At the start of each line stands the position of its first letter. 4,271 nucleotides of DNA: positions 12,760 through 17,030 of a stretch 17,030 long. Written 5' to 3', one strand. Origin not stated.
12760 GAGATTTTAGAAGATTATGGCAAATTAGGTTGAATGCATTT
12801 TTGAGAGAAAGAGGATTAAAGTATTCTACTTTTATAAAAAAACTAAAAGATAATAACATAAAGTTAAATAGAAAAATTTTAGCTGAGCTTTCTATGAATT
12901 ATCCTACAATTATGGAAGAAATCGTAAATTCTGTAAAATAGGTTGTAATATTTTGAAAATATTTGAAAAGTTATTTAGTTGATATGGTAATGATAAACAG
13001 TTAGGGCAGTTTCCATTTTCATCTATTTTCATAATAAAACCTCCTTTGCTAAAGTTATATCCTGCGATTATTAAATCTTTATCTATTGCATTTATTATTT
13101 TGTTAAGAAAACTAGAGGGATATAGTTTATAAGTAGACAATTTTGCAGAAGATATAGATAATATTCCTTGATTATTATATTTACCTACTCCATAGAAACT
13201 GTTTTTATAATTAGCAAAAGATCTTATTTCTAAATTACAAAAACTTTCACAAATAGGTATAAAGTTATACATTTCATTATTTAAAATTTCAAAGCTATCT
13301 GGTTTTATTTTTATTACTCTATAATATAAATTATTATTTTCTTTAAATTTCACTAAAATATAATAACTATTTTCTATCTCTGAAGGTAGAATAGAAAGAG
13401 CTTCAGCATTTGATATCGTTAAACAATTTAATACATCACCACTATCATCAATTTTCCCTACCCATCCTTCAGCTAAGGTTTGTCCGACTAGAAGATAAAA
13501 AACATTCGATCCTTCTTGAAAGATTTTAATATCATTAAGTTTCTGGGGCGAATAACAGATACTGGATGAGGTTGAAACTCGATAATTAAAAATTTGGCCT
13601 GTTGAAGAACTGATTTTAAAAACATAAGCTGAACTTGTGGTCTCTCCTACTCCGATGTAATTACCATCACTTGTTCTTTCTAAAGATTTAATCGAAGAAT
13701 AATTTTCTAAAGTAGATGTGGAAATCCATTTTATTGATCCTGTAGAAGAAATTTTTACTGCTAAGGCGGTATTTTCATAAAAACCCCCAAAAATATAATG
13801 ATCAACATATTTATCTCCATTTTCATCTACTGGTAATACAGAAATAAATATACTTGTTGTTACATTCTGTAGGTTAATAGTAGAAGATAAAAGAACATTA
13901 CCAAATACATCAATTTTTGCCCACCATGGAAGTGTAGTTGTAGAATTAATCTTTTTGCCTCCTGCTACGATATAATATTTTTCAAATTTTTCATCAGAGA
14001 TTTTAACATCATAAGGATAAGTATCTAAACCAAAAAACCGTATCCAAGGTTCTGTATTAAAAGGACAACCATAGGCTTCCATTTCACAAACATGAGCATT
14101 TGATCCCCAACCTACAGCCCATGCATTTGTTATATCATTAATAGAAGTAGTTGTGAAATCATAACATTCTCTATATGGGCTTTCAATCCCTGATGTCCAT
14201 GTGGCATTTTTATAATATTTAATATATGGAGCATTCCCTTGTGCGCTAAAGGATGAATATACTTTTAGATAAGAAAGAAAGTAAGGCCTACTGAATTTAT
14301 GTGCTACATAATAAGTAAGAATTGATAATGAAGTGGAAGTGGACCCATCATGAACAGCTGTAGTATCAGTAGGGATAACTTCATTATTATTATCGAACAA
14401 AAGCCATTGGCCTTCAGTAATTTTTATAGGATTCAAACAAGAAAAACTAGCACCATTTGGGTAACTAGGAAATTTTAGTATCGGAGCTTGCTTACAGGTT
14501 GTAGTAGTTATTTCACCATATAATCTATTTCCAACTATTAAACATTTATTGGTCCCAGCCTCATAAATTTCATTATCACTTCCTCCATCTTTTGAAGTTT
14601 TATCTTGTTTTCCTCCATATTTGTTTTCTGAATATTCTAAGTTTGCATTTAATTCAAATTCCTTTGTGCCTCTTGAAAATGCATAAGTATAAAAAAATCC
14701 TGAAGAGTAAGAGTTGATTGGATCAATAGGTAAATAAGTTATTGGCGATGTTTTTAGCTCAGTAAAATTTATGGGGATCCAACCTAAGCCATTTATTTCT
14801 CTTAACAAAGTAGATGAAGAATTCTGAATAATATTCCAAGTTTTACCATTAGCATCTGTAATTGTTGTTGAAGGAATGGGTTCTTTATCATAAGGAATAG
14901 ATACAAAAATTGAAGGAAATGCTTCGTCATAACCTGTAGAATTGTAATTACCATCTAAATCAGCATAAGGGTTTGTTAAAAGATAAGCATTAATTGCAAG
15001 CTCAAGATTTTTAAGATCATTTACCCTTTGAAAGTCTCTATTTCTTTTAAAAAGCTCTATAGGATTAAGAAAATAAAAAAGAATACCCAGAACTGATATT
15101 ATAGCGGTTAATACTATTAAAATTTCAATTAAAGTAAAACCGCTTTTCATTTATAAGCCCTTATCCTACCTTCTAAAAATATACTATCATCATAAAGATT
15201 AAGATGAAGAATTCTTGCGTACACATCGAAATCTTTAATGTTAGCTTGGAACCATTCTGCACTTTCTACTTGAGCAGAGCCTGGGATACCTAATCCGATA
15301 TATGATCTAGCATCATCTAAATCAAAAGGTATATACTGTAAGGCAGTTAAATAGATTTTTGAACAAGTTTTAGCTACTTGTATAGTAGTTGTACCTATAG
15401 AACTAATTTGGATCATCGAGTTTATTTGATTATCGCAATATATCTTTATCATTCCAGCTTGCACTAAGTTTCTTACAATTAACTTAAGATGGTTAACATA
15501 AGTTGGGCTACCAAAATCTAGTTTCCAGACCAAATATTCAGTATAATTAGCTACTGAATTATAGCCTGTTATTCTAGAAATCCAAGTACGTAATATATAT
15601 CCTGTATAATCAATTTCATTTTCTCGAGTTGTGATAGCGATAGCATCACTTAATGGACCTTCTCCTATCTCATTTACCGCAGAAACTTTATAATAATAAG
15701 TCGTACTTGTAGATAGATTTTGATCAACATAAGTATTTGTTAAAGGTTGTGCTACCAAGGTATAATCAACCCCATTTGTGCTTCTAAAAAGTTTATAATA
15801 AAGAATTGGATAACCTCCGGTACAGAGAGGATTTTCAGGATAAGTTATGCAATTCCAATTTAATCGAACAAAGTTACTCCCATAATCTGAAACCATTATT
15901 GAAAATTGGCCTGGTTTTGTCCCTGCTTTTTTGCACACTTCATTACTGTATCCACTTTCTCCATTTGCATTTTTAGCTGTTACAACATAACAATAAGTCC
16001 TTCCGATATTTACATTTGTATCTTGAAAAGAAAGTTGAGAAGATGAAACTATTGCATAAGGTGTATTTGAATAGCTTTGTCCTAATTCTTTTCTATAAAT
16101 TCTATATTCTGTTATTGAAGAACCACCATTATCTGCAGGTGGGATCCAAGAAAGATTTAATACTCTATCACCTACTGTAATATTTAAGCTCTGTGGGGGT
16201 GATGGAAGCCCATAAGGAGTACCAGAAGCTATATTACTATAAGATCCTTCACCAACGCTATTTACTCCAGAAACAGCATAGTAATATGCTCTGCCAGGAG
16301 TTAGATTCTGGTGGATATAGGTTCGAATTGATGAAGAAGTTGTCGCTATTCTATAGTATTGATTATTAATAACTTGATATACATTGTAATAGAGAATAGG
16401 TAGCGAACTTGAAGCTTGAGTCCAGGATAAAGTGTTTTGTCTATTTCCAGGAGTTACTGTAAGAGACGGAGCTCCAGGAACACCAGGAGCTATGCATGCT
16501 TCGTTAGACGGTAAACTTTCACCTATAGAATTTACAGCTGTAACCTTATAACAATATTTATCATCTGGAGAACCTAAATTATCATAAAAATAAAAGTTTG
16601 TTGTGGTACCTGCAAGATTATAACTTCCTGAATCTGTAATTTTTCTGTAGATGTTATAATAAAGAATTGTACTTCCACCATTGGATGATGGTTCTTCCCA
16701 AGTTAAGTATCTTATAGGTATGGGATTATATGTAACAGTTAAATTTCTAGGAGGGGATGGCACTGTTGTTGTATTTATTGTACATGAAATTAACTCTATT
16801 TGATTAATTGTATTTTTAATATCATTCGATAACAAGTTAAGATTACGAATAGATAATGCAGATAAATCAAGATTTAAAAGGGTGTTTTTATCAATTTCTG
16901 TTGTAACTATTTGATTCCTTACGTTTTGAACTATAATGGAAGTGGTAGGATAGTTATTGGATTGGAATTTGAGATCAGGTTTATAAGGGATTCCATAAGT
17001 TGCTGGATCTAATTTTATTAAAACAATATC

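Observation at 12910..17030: Candidate two-gene surface module: FN3-stalk protein translationally coupled (ATGA) to the pilin-discoidin-propeller gene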

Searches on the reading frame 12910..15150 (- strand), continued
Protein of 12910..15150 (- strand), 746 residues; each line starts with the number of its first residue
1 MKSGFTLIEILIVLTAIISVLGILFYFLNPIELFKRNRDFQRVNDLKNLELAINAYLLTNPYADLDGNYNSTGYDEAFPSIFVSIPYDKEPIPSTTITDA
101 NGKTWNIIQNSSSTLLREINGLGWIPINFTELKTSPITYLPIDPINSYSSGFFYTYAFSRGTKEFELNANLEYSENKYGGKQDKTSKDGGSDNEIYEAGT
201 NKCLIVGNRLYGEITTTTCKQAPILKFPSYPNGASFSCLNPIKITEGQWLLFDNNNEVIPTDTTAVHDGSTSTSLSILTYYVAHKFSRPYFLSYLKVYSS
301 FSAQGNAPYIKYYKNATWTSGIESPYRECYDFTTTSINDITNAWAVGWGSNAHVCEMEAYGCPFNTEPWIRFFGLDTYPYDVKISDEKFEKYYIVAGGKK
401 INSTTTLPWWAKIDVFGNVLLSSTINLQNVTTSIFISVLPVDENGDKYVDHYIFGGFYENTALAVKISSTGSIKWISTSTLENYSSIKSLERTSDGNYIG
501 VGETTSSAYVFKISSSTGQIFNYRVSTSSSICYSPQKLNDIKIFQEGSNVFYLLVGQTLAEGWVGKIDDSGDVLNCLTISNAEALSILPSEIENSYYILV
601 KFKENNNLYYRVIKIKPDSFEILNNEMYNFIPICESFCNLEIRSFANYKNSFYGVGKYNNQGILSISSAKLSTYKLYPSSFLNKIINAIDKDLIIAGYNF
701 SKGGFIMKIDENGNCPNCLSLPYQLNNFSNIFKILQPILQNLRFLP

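Call 95: find_encoding_contigs(protein=P0133, flank=10000, max_places=1)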
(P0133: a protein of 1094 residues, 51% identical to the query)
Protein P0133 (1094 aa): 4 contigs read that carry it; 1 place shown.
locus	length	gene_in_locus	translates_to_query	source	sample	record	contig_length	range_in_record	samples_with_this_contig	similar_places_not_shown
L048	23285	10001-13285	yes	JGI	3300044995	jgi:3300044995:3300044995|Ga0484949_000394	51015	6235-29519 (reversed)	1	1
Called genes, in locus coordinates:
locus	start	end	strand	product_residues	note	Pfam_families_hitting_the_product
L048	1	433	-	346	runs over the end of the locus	PF01098:FTSW_RODA_SPOVE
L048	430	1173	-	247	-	-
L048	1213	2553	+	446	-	PF01225:Mur_ligase, PF08245:Mur_ligase_M, PF02875:Mur_ligase_C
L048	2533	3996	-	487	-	PF00133:tRNA-synt_1, PF09334:tRNA-synt_1g, PF00133:tRNA-synt_1, PF01406:tRNA-synt_1e (weak), PF01921:tRNA-synt_1f (weak)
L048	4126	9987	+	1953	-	PF25059:FN3_DSCAM-DSCAML_C (faint), PF00041:fn3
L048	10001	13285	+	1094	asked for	-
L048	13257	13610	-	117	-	PF00453:Ribosomal_L20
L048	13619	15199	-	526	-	PF01751:Toprim, PF01131:Topoisom_bac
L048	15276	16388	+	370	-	PF02540:NAD_synthase (faint), PF03054:tRNA_Me_trans, PF24167:DUF7411 (weak), PF20259:tRNA_Me_trans_M, PF20258:tRNA_Me_trans_C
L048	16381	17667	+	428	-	PF01411:tRNA-synt_2c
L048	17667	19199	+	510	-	-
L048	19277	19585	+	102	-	PF13083:KH_KhpA-B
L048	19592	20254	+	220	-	PF01746:tRNA_m1G_MT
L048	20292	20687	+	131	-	-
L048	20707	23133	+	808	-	PF26449:DUF8128, PF12696:TraG-D_C (faint), PF10412:TrwB_AAD_bind (faint), PF13401:AAA_22 (weak)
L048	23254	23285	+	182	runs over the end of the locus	PF02357:NusG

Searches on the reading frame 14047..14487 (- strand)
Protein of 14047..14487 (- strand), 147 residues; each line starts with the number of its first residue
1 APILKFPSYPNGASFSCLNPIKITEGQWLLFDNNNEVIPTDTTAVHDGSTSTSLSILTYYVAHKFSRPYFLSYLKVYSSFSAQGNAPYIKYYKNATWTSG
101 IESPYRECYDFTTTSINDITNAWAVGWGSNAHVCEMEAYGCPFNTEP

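Call 60: search_solved_structures(query=A3, max_evalue=10)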
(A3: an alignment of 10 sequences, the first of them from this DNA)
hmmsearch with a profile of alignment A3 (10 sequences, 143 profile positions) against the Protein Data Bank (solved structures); distinct sequences matched with E-value up to 10: 2.
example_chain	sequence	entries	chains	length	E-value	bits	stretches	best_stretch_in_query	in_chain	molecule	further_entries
9od2_C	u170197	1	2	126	1.2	12.2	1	40-97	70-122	SMZAb2 Heavy chain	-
8zen_C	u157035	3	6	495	1.4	12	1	17-49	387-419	Double-stranded RNA-specific adenosine deaminase adr-2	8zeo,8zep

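Call 61: search_protein_families(library=pfam, alignment_id=A3, max_evalue=10)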
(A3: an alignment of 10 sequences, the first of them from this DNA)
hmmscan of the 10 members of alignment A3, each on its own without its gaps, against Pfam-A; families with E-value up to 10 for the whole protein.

A. member 1, seq(147 aa): 0 families

B. families by the number of members that match (of 10 scanned): 2 families
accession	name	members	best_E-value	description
PF10986.14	ZrgA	1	0.044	ZrgA family zinc uptake protein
PF14534.12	DUF4440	1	0.068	Domain of unknown function (DUF4440)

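Call 72: predict_structure(alignment_id=A3)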
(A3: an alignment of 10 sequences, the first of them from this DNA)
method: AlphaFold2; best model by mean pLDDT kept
length: 147 residues; sequences in the alignment: 10
mean_pLDDT: 85.7   pTM: 0.82
mean pLDDT of the five models: 85.7, 84.7, 84.6, 81.1, 80.4
residues with pLDDT >= 90: 77; 70-90: 52; 50-70: 15; < 50: 3
segments of 3 or more residues with pLDDT < 50: none
pLDDT, mean of each block of 10 residues (from residue 1): 54 71 95 91 95 93 92 93 84 83 87 89 87 95 71
secondary structure, 60 per line:
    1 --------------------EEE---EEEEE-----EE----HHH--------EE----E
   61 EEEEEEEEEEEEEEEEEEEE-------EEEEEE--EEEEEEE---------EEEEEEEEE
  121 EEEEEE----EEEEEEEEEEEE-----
elements in order: E21-23 E27-31 E60-80 E88-93 E96-102 E112-126 E131-142

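Call 74: fold_search(model_id=the predicted structure, library=pdb)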
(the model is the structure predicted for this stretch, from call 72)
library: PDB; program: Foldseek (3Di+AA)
matches with E <= 10: 1655; with E <= 0.001: 36
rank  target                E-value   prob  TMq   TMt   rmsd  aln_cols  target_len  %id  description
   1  8tar_L                9.1e-06  1.00  0.61  0.50   4.8       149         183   11  APC/C-CDH1-UBE2C-Ubiquitin-CyclinB-NTD (released 2023-09-27)
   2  5msx_C                6.4e-05  1.00  0.51  0.19  12.5       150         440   11  Glycoside hydrolase BT_3662 (released 2017-03-22)
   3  5msx_A                8.8e-05  1.00  0.51  0.19  12.4       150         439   11  Glycoside hydrolase BT_3662 (released 2017-03-22)
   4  7mfk                  1.1e-04  1.00  0.59  0.12   4.3       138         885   14  Structure of the Clostridium perfringens GH89 in complex with alpha-HNJNAc (released 2021-07-28)
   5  4a42_A                1.4e-04  1.00  0.56  0.64   4.2       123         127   15  CpGH89CBM32-6 produced by Clostridium perfringens (released 2012-04-04)
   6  2vc9                  1.5e-04  1.00  0.59  0.12   4.3       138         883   14  Family 89 Glycoside Hydrolase from Clostridium perfringens in complex with 2-acetamido-1,2-dideoxynojirmycin (released 2008-03-18)
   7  4a42_B                1.7e-04  1.00  0.57  0.65   4.1       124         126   14  CpGH89CBM32-6 produced by Clostridium perfringens (released 2012-04-04)
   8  3ggl                  1.9e-04  1.00  0.56  0.52   6.7       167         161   11  X-Ray Structure of the C-terminal domain (277-440) of Putative chitobiase from Bacteroides thetaiotaomicron. Northeast S (released 2009-03-31)
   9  3f2z                  2.2e-04  1.00  0.54  0.54   6.2       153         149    8  Crystal structure of the C-terminal domain of a chitobiase (BF3579) from Bacteroides fragilis, Northeast Structural Geno (released 2008-11-18)
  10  9gaw_L                2.2e-04  1.00  0.56  0.48   5.6       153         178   10  High-resolution structure of the Anaphase-promoting complex/cyclosome (APC/C) bound to co-activator Cdh1 (released 2024-08-14)
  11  4lpl                  2.2e-04  1.00  0.51  0.52   6.4       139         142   13  Structure of CBM32-1 from a family 31 glycoside hydrolase from Clostridium perfringens (released 2014-07-16)
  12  2vca                  2.3e-04  1.00  0.61  0.12   4.2       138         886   15  Family 89 glycoside hydrolase from Clostridium perfringens in complex with beta-N-acetyl-D-glucosamine (released 2008-03-18)
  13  5xnr                  2.3e-04  1.00  0.58  0.25   5.2       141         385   11  Truncated AlyQ with CBM32 and alginate lyase domains (released 2018-06-13)
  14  2vcb                  2.8e-04  1.00  0.59  0.12   4.3       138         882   14  Family 89 Glycoside Hydrolase from Clostridium perfringens in complex with PUGNAc (released 2008-03-18)
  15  4a4a_A                2.8e-04  1.00  0.57  0.11   5.0       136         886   16  CpGH89 (E483Q, E601Q), from Clostridium perfringens, in complex with its substrate GlcNAc-alpha-1,4-galactose (released 2012-04-04)
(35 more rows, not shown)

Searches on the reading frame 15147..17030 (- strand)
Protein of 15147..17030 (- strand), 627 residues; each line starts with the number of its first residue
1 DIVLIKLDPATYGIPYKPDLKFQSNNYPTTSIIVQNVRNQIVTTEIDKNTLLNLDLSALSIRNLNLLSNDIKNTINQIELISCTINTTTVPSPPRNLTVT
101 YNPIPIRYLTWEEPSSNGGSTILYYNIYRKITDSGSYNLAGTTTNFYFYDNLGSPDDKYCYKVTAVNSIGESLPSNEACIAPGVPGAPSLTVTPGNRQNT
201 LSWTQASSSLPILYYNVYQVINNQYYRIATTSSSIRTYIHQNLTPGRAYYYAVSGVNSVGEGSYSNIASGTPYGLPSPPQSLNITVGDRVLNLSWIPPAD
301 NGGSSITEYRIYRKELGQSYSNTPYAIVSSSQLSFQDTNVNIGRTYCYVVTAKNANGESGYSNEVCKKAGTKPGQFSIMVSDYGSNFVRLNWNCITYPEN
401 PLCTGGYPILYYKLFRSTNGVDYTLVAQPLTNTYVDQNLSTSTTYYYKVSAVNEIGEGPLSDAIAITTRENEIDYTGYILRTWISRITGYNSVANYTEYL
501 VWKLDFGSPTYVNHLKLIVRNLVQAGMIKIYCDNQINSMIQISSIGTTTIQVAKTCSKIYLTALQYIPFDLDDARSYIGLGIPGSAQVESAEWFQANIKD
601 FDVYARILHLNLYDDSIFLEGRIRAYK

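Call 7: search_protein_families(library=pfam, proteins=[window:15147-17030:-], max_evalue=0.01)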
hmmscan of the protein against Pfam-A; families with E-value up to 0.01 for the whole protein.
window:15147-17030:- (627 aa): 6 families
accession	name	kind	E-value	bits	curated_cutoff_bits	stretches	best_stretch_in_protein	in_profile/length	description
PF00041.27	fn3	-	1.2e-28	99.6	25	4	277-365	1-81/84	Fibronectin type III domain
PF25059.1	FN3_DSCAM-DSCAML_C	-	6e-09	36.6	39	0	404-458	15-71/89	DSCAM/DSCAML C-terminal Fn3-like domain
PF24489.1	Ig_J_second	-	5.1e-06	26.9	27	0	233-267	55-89/105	Tip attachment protein J second Ig-like domain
PF16656.11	Pur_ac_phosph_N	-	7e-05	23.7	30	0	426-467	55-92/93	Purple acid Phosphatase, N-terminal domain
PF25788.1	Ig_Rha78A_N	-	0.00034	21.3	27.4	0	285-363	14-95/105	Rha78A-like, N-terminal immunoglobulin domain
PF25523.1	Ig_RIMBP2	-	0.00041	20.8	27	1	274-365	1-96/105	RIMBP2-like, immunoglobulin-like domain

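Call 13: find_homologous_proteins(query=window:15150-17030:-)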
Query window:15150-17030:- (627 aa): 426 proteins with E <= 0.001 among 8000 candidates; the best 120 are listed.
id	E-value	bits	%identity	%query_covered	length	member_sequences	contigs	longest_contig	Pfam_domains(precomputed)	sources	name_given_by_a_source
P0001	3.9e-164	566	36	66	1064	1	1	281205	PF16655.13,PF01108.24,PF25059.2,PF25523.2,PF25788.3,PF24489.2,PF25833.1,PF21910.3,PF01053.27,PF00041.28,PF16656.12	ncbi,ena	-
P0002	1.2e-130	455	37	60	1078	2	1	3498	PF25059.2,PF25523.2,PF25788.3,PF24489.2,PF25833.1,PF00041.28,PF16656.12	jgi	jgi:fibronectin type 3 domain-containing protein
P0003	3.5e-125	437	36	62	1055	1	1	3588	PF25059.2,PF25523.2,PF25832.1,PF17957.8,PF24489.2,PF25833.1,PF00041.28,PF16656.12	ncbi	-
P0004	3.0e-122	427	38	60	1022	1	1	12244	PF25059.2,PF25523.2,PF25832.1,PF17957.8,PF24489.2,PF25833.1,PF00041.28,PF16656.12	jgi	jgi:fibronectin type 3 domain-containing protein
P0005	5.6e-122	426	37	60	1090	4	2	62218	PF16655.13,PF25059.2,PF25523.2,PF25832.1,PF24489.2,PF25833.1,PF00041.28,PF16656.12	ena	-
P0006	1.1e-118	415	38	61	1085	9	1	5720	PF25059.2,PF25523.2,PF25832.1,PF17957.8,PF24489.2,PF25833.1,PF00041.28,PF16656.12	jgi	-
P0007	7.5e-118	413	38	56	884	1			PF25059.2,PF25523.2,PF25832.1,PF24489.2,PF25833.1,PF00041.28,PF16656.12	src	-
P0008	3.2e-116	407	38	60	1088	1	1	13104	PF25059.2,PF25523.2,PF25832.1,PF24489.2,PF25833.1,PF00041.28,PF16656.12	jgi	-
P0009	3.6e-115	404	36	60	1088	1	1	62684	PF16655.13,PF25059.2,PF25523.2,PF25832.1,PF17957.8,PF24489.2,PF25833.1,PF00041.28,PF16656.12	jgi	-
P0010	8.8e-110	386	38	60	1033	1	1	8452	PF16655.13,PF25059.2,PF25523.2,PF25788.3,PF24489.2,PF18370.8,PF25833.1,PF16794.12,PF00041.28,PF16656.12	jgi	jgi:titin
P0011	2.0e-108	382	36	62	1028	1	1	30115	PF25059.2,PF17957.8,PF13750.13,PF27031.1,PF24489.2,PF21910.3,PF24058.2,PF25833.1,PF11482.15,PF16794.12,PF00041.28,PF19077.7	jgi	jgi:fibronectin type 3 domain-containing protein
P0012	3.1e-108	381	35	62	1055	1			PF25059.2,PF25523.2,PF25832.1,PF24489.2,PF25833.1,PF00041.28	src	-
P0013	1.1e-106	376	35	62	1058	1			PF25059.2,PF25523.2,PF25832.1,PF24489.2,PF25833.1,PF00041.28,PF16656.12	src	-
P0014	1.2e-106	376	34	70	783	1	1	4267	PF16655.13,PF01108.24,PF25523.2,PF24489.2,PF25833.1,PF00041.28,PF16656.12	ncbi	ncbi:MAG: fibronectin type III domain-containing protein, partial [Methanomassiliicoccales archaeon]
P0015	5.1e-104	367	38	60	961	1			PF25059.2,PF25523.2,PF25832.1,PF24489.2,PF25833.1,PF00041.28,PF16656.12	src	-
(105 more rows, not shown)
